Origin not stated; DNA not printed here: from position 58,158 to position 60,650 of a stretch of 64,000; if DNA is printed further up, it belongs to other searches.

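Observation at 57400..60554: Orphan glycyl-radical enzyme with a non-canonical Cys loop (LCQD in place of GCxE)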

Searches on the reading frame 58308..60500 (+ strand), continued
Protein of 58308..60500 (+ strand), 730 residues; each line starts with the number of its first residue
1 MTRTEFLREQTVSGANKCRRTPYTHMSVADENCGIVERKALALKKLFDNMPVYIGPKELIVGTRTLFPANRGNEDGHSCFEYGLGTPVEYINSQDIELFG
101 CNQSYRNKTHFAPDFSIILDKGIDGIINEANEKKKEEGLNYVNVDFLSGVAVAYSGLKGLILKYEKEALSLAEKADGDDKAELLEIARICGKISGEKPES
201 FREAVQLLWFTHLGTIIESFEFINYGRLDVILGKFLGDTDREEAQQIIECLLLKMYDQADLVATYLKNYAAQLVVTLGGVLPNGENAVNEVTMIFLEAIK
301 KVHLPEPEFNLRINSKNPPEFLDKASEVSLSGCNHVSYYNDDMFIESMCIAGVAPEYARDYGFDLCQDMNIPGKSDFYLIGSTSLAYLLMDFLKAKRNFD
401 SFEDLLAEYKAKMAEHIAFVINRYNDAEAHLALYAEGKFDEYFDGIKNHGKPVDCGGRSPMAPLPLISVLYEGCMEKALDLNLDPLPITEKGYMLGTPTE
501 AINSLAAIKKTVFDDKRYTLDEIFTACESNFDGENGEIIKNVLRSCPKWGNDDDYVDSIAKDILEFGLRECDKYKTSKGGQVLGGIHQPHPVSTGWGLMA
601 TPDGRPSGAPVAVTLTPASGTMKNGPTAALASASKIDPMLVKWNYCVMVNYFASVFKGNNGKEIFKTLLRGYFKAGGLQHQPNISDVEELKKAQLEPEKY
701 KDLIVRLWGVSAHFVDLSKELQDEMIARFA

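Call 42: predict_structure(alignment_id=A2)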
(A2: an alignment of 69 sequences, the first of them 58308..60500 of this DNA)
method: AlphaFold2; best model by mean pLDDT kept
length: 730 residues; sequences in the alignment: 69
mean_pLDDT: 93.2   pTM: 0.93
mean pLDDT of the five models: 93.2, 92.7, 90.6, 90.1, 86.8
residues with pLDDT >= 90: 607; 70-90: 107; 50-70: 16; < 50: 0
segments of 3 or more residues with pLDDT < 50: none
pLDDT, mean of each block of 10 residues (from residue 1): 94 92 93 96 96 96 93 91 86 95 85 96 98 96 97 99 98 96 98 98 98 93 91 96 98 89 67 88 97 97 92 97 96 94 96 95 87 92 96 97 98 98 96 96 95 91 94 97 95 94 98 98 98 96 93 96 98 96 90 89 93 73 85 95 89 84 94 95 93 94 84 87 85
secondary structure, 60 per line:
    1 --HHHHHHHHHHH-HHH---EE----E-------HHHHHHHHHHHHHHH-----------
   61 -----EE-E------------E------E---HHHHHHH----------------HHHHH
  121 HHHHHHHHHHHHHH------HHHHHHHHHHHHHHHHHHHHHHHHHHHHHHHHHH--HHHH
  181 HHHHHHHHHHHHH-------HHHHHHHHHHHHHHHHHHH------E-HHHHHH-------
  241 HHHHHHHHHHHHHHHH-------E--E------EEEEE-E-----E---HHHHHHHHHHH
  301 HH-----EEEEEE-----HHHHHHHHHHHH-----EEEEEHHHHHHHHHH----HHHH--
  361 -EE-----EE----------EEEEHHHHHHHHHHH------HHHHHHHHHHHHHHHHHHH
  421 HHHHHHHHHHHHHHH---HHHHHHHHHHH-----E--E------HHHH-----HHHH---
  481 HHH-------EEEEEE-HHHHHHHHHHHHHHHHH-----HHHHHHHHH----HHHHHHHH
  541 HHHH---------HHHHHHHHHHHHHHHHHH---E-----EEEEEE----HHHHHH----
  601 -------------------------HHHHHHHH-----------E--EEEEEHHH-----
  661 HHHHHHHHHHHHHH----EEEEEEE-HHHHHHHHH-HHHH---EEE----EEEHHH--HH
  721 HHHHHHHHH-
elements in order (helices of 4 or more, strands of 3 or more residues): H3-13 H35-49 H93-99 H116-134 H141-174 H177-193 H201-219 H228-233 H241-256 E274-278 H290-302 E308-313 H319-330 E336-340 H341-350 H355-358 E381-384 H385-395 H402-435 H439-449 H465-468 H474-477 E491-496 H498-514 H520-528 H533-544 H554-571 E581-586 H591-596 H626-633 E648-652 H661-674 E679-685 H687-695 H697-700 E704-706 E711-713 H719-729
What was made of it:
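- On Glycyl radical enzyme superfamily (PFL-like division): AF2 pLDDT 93.2, pTM 0.93 (call 42).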

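Call 44: search_protein_families(library=pfam, alignment_id=A3, max_evalue=0.00001)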
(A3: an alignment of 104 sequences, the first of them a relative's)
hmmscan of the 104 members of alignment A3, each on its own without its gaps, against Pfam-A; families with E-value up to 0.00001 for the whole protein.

A. member 1, L007:6055-7587:+ (510 aa): 2 families
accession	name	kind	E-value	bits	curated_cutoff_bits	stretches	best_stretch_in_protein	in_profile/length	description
PF00370.27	FGGY_N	-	7.4e-48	163.7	28.8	1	5-251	1-245/245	FGGY family of carbohydrate kinases, N-terminal domain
PF02782.22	FGGY_C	-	2.9e-27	96.2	27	1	261-457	2-197/198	FGGY family of carbohydrate kinases, C-terminal domain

B. families by the number of members that match (of 104 scanned): 141 families (the first 25 are shown)
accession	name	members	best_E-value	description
PF00528.27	BPD_transp_1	4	3.1e-31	Binding-protein-dependent transport system inner membrane component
PF01261.30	AP_endonuc_2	3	3.2e-31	Xylose isomerase-like TIM barrel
PF00005.33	ABC_tran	3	8.5e-30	ABC transporter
PF00027.35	cNMP_binding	3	2.8e-13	Cyclic nucleotide-binding domain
PF13545.12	HTH_Crp_2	3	4.5e-08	Crp-like helix-turn-helix domain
PF17389.8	Bac_rhamnosid6H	2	4.1e-74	Bacterial alpha-L-rhamnosidase 6 hairpin glycosidase domain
PF13382.11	Adenine_deam_C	2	6.7e-63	Adenine deaminase C-terminal domain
PF00370.27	FGGY_N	2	1.1e-52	FGGY family of carbohydrate kinases, N-terminal domain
PF01979.26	Amidohydro_1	2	4.1e-41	Amidohydrolase family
PF00664.28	ABC_membrane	2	1.3e-40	ABC transporter transmembrane region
PF00496.27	SBP_bac_5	2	1.2e-39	Bacterial extracellular solute-binding proteins, family 5 Middle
PF00892.27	EamA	2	1.2e-36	EamA-like transporter family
PF02065.24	Melibiase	2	1.1e-32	Melibiase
PF04616.20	Glyco_hydro_43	2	5e-32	Glycosyl hydrolases family 43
PF00588.24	SpoU_methylase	2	1.8e-31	SpoU rRNA Methylase family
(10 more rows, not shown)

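Call 45: search_protein_families(library=ncbifam, proteins=[L007:6055-7587:+, L014:6421-7926:+, L021:16312-17820:+, L014:7939-9129:+, L007:4615-5682:-, L014:4912-5919:-, L007:1974-4025:+, L021:5146-6210:+], max_evalue=0.00001)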
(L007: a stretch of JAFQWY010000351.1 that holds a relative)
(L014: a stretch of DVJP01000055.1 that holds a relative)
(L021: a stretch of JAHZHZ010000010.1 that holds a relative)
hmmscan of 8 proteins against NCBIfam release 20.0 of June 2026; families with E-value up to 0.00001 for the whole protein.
L007:6055-7587:+ (510 aa): 12 families
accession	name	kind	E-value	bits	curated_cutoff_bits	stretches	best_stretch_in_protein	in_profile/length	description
TIGR01312.1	XylB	equivalog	9.6e-100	334.4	380.25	1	10-498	4-480/481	xylulokinase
TIGR01314.1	gntK_FGGY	equivalog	4.5e-67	226.7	648.55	1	5-494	1-486/505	gluconokinase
NF011601.0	PRK15027.1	equivalog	1.4e-55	188.6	912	1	7-464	3-442/484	xylulokinase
NF008187.0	PRK10939.1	equivalog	1.7e-53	182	528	1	3-497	3-499/521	autoinducer-2 kinase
TIGR01311.1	glycerol_kin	equivalog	3.4e-47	160.9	590.35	1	4-482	1-475/496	glycerol kinase GlpK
NF000756.0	PRK00047.1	subfamily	1e-40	139.5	498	1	3-483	4-477/502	glycerol kinase GlpK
TIGR02628.1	fuculo_kin_coli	equivalog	1.1e-40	140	470.9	1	66-473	63-457/465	L-fuculokinase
NF003154.0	PRK04123.1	equivalog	3.6e-37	128.3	428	1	44-500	54-536/554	ribulokinase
TIGR01315.1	5C_CHO_kinase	subfamily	1.3e-29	103.3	408.7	1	6-483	2-518/541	FGGY family pentulose kinase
TIGR01234.1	L-ribulokinase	equivalog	4.1e-29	101.7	583.25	1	33-499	42-528/536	ribulokinase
TIGR02627.1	rhamnulo_kin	equivalog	2.1e-16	59.6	527.95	1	66-266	60-253/454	rhamnulokinase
NF007925.0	PRK10640.1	equivalog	7.2e-13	47.8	639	1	64-230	64-228/489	rhamnulokinase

L014:6421-7926:+ (501 aa): 12 families
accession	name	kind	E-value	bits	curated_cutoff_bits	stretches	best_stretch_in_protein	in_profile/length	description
TIGR01312.1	XylB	equivalog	1.2e-101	340.6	380.25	1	8-487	4-479/481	xylulokinase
TIGR01314.1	gntK_FGGY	equivalog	1.1e-72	245.2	648.55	1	3-490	1-492/505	gluconokinase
NF011601.0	PRK15027.1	equivalog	2.3e-58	197.8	912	1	6-487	4-475/484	xylulokinase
TIGR01311.1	glycerol_kin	equivalog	6.6e-51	173.1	590.35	1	2-475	1-478/496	glycerol kinase GlpK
NF008187.0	PRK10939.1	equivalog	1.5e-49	169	528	1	1-489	3-501/521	autoinducer-2 kinase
NF000756.0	PRK00047.1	subfamily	3.3e-45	154.3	498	1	2-476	5-480/502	glycerol kinase GlpK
TIGR02628.1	fuculo_kin_coli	equivalog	1.3e-38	133.1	470.9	1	5-466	4-460/465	L-fuculokinase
NF003154.0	PRK04123.1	equivalog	3.3e-34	118.5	428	1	37-489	49-535/554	ribulokinase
TIGR01315.1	5C_CHO_kinase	subfamily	2.8e-28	99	408.7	2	6-297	4-311/541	FGGY family pentulose kinase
TIGR01234.1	L-ribulokinase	equivalog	2.2e-26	92.7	583.25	1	37-488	49-527/536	ribulokinase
TIGR02627.1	rhamnulo_kin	equivalog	2.8e-18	65.7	527.95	1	68-278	64-267/454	rhamnulokinase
NF007925.0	PRK10640.1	equivalog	2e-13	49.6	639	1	51-278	56-273/489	rhamnulokinase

L021:16312-17820:+ (502 aa): 12 families
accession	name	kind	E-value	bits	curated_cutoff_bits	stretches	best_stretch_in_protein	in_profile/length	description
TIGR01312.1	XylB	equivalog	3.2e-136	454.7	380.25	1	6-486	1-480/481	xylulokinase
NF011601.0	PRK15027.1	equivalog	7.4e-85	285.2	912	1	6-491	3-481/484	xylulokinase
TIGR01314.1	gntK_FGGY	equivalog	2.1e-65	221.2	648.55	1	4-499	1-503/505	gluconokinase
TIGR01311.1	glycerol_kin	equivalog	7.7e-55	186.1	590.35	1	4-468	2-472/496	glycerol kinase GlpK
NF008187.0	PRK10939.1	equivalog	4e-47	161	528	2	3-263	4-266/521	autoinducer-2 kinase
NF000756.0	PRK00047.1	subfamily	3.3e-43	147.7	498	1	2-470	4-475/502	glycerol kinase GlpK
TIGR01315.1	5C_CHO_kinase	subfamily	5.9e-31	107.8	408.7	1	5-487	2-535/541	FGGY family pentulose kinase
TIGR02628.1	fuculo_kin_coli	equivalog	6e-30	104.6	470.9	1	66-461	65-456/465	L-fuculokinase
NF003154.0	PRK04123.1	equivalog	4.5e-28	98.3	428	1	3-488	4-536/554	ribulokinase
TIGR01234.1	L-ribulokinase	equivalog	3.7e-19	68.9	583.25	1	4-488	2-529/536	ribulokinase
TIGR02627.1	rhamnulo_kin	equivalog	3.8e-15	55.4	527.95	1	84-224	80-219/454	rhamnulokinase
NF007925.0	PRK10640.1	equivalog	2.4e-12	46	639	1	84-225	86-226/489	rhamnulokinase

L014:7939-9129:+ (396 aa): 16 families
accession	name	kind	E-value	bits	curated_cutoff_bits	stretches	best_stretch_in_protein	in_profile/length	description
NF011717.0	PRK15138.1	equivalog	5.4e-42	144.2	645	1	1-376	1-370/387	alcohol dehydrogenase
TIGR03405.1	Phn_Fe-ADH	equivalog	9.6e-40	136.4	423.7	1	6-368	1-345/355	iron-containing alcohol dehydrogenase PsrA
NF041833.1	Fe_ADH_ErcA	equivalog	3.6e-38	131.7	550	1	11-365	10-355/382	alcohol dehydrogenase-like regulatory protein ErcA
TIGR02638.1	lactal_redase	equivalog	6.1e-36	124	523.15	1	14-366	12-357/379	lactaldehyde reductase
NF007911.0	PRK10624.1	equivalog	2.9e-35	121.9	537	1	14-374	13-364/382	lactaldehyde reductase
NF050025.1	SulfAcetaldRedSarD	equivalog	4.9e-33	114.5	700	1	4-364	3-356/385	sulfoacetaldehyde reductase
NF053866.1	CholDhdGbsBBac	equivalog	7.2e-33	113.8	550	1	6-323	12-316/392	choline dehydrogenase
NF058672.1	4HyButDHCUPNE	equivalog_domain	1.4e-32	113.3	500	1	13-367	11-353/378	4-hydroxybutyrate dehydrogenase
NF010378.0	PRK13805.1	equivalog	5.1e-31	107.3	951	1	10-347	463-790/872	bifunctional acetaldehyde-CoA/alcohol dehydrogenase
NF011998.0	PRK15454.1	equivalog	4.2e-24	85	556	1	9-367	27-370/395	ethanolamine utilization ethanol dehydrogenase EutG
NF007363.0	PRK09860.1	equivalog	2.5e-22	79.6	581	1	3-394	3-381/383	L-threonine dehydrogenase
TIGR04266.1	NDMA_methanol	equivalog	1.7e-16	60.1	625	1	11-321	18-316/420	NDMA-dependent methanol dehydrogenase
NF041822.1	daptide_DH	equivalog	4.4e-14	52.1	300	1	76-212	44-177/363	daptide-type RiPP biosynthesis dehydogenase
NF006941.0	PRK09423.1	subfamily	1.5e-11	43.7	336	1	6-109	5-105/367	glycerol dehydrogenase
NF047954.1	PrpdilGlycDhGldA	equivalog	1.4e-08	34.4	700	1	8-109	7-105/365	bifunctional L-1,2-propanediol dehydrogenase/glycerol dehydrogenase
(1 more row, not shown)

L007:4615-5682:- (355 aa): 0 families

L014:4912-5919:- (335 aa): 0 families

L007:1974-4025:+ (683 aa): 1 family
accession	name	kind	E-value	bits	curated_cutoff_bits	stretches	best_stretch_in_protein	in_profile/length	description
NF053652.1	BtArabpyrBAD1528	equivalog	1.5e-11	43.1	1100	1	297-484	346-525/730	beta-L-arabinopyranosidase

L021:5146-6210:+ (354 aa): 10 families
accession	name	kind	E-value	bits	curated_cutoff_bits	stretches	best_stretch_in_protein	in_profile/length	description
NF007680.0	PRK10355.1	equivalog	9.3e-110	366.9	504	1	16-350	2-331/331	D-xylose ABC transporter substrate-binding protein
TIGR02634.1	xylF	equivalog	4.3e-104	348.3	389.55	1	41-349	1-302/302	D-xylose ABC transporter substrate-binding protein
NF040907.2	ChvE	equivalog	1.8e-59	201.6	460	1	41-348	1-323/324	multiple monosaccharide ABC transporter substrate-binding protein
NF011924.1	PRK15395.1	equivalog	9.5e-17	61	420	1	14-319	1-319/329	galactose/glucose ABC transporter substrate-binding protein MglB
NF007254.0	PRK09701.1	equivalog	5.9e-16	58.5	335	1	14-283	1-275/311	D-allose transporter substrate-binding protein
NF045705.1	SurfProtP46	equivalog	6.6e-16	58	800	2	94-150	100-157/412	surface antigen P46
NF007936.0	PRK10653.1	equivalog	9.1e-16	58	337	1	12-299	1-281/295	ribose ABC transporter substrate-binding protein RbsB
TIGR02637.1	RhaS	equivalog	3.3e-13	49.6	342.25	1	61-302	21-263/302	rhamnose ABC transporter substrate-binding protein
NF041827.1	YtfQ_transport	equivalog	2.7e-10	39.7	510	1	20-276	7-268/320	galactofuranose ABC transporter, galactofuranose-binding protein YtfQ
NF011937.0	PRK15408.1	equivalog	5.2e-06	25.6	384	1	82-272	72-260/340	autoinducer 2 ABC transporter substrate-binding protein LsrB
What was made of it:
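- The Fe-ADH has weak lactaldehyde-reductase similarity (124 bits, call 45). The XylF-like binding protein suggests a pyranose-shaped ligand (call 45).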

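Call 46: fold_search(model_id=the predicted structure, library=pdb)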
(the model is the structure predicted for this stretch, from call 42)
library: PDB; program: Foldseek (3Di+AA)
matches with E <= 10: 277; with E <= 0.001: 63
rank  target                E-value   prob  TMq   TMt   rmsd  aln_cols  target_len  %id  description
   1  1r8w_A                3.1e-48  1.00  0.82  0.76   5.7       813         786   28  Native structure of the B12-independent glycerol dehydratase from clostridium butyricum (released 2004-06-01)
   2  5i2g_A                5.2e-45  1.00  0.81  0.75   5.7       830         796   26  1,2-propanediol Dehydration in Roseburia inulinivorans; Structural Basis for Substrate and Enantiomer Selectivity (released 2016-06-01)
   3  2f3o_A                6.6e-45  1.00  0.80  0.76   5.9       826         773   25  Crystal Structure of a glycyl radical enzyme from Archaeoglobus fulgidus (released 2006-03-07)
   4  9rcp_B                1.7e-44  1.00  0.82  0.76   5.5       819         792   25  1,2-propanediol dehydratase with 0.1 % 1,3-propanediol additive (released 2025-06-11)
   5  9rco_A                3.3e-44  1.00  0.82  0.76   5.7       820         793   25  1,2-propanediol dehydratase with 0.1 % glycerol additive (released 2025-06-11)
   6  5i2g_B                3.3e-44  1.00  0.81  0.75   5.7       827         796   26  1,2-propanediol Dehydration in Roseburia inulinivorans; Structural Basis for Substrate and Enantiomer Selectivity (released 2016-06-01)
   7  6vxc_A                4.6e-44  1.00  0.80  0.74   5.8       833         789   25  Crystal structure of hydroxyproline dehydratase (HypD) from Clostridioides difficile (released 2020-04-08)
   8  5i2a_A                9.7e-44  1.00  0.81  0.71   6.0       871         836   24  1,2-propanediol Dehydration in Roseburia inulinivorans; Structural Basis for Substrate and Enantiomer Selectivity (released 2016-06-01)
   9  6vue_B                2.0e-43  1.00  0.78  0.72   6.7       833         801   24  wild-type choline TMA lyase in complex with 1-methyl-1,2,3,6-tetrahydropyridin-3-ol (released 2020-11-04)
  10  8yjo_A                2.5e-43  1.00  0.82  0.78   5.7       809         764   24  Structure of E. coli glycyl radical enzyme PflD with bound malonate (released 2024-10-02)
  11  5fau_A                2.9e-43  1.00  0.78  0.72   6.6       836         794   24  wild-type choline TMA lyase in complex with choline (released 2016-09-28)
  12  5i2a_B                3.1e-43  1.00  0.81  0.71   6.2       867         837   24  1,2-propanediol Dehydration in Roseburia inulinivorans; Structural Basis for Substrate and Enantiomer Selectivity (released 2016-06-01)
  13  6vue_A                3.2e-43  1.00  0.78  0.71   6.7       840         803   24  wild-type choline TMA lyase in complex with 1-methyl-1,2,3,6-tetrahydropyridin-3-ol (released 2020-11-04)
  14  9f3x_C                4.1e-43  1.00  0.80  0.74   6.3       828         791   24  CutC choline lyase in complex with cyclopropylcholine (released 2024-05-08)
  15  5fau_B                4.5e-43  1.00  0.79  0.73   6.4       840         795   24  wild-type choline TMA lyase in complex with choline (released 2016-09-28)
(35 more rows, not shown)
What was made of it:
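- On Glycyl radical enzyme superfamily (PFL-like division): The top 50 Foldseek hits listed are all GREs, TM up to 0.82 (call 46).
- AF2 model with pLDDT 93 and the GRE barrel fold, TM 0.82 to glycerol dehydratase: calls 42, 46. The best structural matches are glycerol and propanediol dehydratases (call 46).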

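Call 47: find_encoding_contigs(protein=P0002, flank=10000, max_places=2)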
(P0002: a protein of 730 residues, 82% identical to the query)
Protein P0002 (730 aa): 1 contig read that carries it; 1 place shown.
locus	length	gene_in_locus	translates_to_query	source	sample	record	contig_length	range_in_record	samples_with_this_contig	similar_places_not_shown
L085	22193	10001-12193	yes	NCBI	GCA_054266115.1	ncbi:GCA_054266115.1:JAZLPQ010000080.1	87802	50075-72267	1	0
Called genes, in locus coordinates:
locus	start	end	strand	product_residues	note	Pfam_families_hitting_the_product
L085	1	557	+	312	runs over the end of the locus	PF19822:DUF6304 (faint)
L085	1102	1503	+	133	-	-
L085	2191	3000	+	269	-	PF03747:ADP_ribosyl_GH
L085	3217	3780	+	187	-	-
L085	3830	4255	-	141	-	-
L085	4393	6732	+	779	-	-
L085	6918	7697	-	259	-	PF02311:AraC_binding, PF07883:Cupin_2, PF12833:HTH_18, PF00165:HTH_AraC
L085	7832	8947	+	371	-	PF01208:URO-D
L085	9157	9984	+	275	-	PF13353:Fer4_12, PF04055:Radical_SAM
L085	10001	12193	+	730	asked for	PF02901:PFL-like, PF01228:Gly_radical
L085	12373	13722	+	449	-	PF01554:MatE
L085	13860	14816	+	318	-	-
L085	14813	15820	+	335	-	PF01408:GFO_IDH_MocA, PF22725:GFO_IDH_MocA_C3, PF02894:GFO_IDH_MocA_C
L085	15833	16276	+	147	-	-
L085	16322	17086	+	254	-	PF03009:GDPD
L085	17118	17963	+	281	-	PF00149:Metallophos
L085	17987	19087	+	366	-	PF14307:Glyco_tran_WbsX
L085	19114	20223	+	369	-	PF00149:Metallophos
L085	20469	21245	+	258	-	PF08220:HTH_DeoR, PF00455:DeoRC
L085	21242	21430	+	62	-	PF13443:HTH_26 (weak)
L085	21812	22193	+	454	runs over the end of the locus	PF01546:Peptidase_M20, PF07687:M20_dimer (weak)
